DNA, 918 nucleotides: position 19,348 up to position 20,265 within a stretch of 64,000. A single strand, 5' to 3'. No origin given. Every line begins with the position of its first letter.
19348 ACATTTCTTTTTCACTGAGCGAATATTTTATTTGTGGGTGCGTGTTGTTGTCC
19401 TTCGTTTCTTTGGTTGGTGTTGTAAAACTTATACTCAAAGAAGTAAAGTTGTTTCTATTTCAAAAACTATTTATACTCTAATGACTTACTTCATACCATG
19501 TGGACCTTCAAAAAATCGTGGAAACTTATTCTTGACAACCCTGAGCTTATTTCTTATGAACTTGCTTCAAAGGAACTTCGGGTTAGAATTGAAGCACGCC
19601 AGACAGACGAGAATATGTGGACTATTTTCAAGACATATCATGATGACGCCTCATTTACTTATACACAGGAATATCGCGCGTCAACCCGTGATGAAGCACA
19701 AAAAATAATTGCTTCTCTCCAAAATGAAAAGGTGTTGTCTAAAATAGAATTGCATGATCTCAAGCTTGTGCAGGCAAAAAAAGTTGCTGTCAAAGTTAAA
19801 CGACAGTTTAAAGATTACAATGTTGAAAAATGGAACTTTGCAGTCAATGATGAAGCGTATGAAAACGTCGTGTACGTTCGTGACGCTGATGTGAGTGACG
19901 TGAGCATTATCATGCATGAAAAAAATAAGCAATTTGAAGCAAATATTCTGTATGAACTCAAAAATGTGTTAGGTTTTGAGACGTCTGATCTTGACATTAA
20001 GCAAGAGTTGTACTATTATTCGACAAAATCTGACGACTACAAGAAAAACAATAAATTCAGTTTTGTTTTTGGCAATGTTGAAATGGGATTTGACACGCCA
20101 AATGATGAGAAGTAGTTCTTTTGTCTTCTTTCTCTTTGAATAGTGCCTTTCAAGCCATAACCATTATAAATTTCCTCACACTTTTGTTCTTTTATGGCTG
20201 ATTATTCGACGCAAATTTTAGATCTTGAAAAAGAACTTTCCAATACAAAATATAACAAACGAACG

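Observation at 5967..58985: Five-copy intergenic hairpin element with compensatory stem changes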

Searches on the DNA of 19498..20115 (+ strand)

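Call 54: search_with_rna_model(model_id=R1, sources=[L061, L062, L063, L064, L065, L066], max_evalue=1, show_alignments=6)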
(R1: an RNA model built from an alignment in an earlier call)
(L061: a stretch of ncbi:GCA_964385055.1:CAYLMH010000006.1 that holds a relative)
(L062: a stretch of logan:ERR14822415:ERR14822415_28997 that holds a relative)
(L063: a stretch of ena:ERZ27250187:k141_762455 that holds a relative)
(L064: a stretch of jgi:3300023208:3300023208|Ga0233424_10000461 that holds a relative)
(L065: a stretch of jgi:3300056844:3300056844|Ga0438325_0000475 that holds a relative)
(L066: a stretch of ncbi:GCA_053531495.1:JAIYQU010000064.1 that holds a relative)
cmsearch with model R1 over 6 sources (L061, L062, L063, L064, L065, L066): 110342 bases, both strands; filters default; matches with E-value up to 1: 6.
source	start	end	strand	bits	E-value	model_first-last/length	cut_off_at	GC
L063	20183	20250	-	15.4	0.12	1-69/69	no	0.38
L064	20183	20250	-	15.4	0.12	1-69/69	no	0.38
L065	20183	20250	-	15.4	0.12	1-69/69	no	0.38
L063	12023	12083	-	14.6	0.21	1-69/69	no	0.38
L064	12023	12083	-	14.6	0.21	1-69/69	no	0.38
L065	12023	12083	-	14.6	0.21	1-69/69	no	0.38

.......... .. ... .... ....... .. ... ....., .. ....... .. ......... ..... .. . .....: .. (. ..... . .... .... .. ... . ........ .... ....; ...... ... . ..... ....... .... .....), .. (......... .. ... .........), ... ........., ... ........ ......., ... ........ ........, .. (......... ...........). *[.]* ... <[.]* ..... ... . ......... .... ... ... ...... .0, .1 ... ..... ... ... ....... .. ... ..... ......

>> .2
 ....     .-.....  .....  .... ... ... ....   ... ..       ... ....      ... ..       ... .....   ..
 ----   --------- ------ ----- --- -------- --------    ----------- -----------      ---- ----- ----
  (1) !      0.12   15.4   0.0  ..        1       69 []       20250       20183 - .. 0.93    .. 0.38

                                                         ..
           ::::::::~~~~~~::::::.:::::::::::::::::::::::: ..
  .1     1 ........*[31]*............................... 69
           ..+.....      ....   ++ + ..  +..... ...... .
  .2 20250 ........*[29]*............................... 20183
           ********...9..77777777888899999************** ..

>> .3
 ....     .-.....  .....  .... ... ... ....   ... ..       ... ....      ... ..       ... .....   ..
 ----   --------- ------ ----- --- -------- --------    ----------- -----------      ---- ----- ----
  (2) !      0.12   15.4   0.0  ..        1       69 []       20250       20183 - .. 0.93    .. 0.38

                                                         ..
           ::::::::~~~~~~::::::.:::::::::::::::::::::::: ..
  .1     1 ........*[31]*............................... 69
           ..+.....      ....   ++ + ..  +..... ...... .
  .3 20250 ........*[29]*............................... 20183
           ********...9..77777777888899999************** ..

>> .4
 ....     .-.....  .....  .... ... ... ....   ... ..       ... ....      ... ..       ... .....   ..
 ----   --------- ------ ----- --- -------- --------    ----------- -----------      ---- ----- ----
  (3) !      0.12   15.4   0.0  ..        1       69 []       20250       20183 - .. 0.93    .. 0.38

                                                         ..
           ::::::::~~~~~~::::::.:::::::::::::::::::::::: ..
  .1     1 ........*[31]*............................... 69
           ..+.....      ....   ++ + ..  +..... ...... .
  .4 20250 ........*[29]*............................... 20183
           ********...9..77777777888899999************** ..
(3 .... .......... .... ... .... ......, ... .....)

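Call 77: search_with_rna_model(model_id=R1, sources=[L069, L070, L071, L072], max_evalue=1, filters=off)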
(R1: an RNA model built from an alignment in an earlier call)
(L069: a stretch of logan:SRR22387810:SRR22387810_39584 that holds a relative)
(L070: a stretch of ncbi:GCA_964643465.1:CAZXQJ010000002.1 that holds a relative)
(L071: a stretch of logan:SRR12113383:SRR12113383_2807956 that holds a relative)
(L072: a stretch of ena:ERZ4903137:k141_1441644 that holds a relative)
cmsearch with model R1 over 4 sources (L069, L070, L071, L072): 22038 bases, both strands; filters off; matches with E-value up to 1: 2.
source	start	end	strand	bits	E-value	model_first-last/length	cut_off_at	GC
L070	4682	4756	-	12.9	0.13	1-69/69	no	0.41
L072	1331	1356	+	10.5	0.64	1-69/69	no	0.42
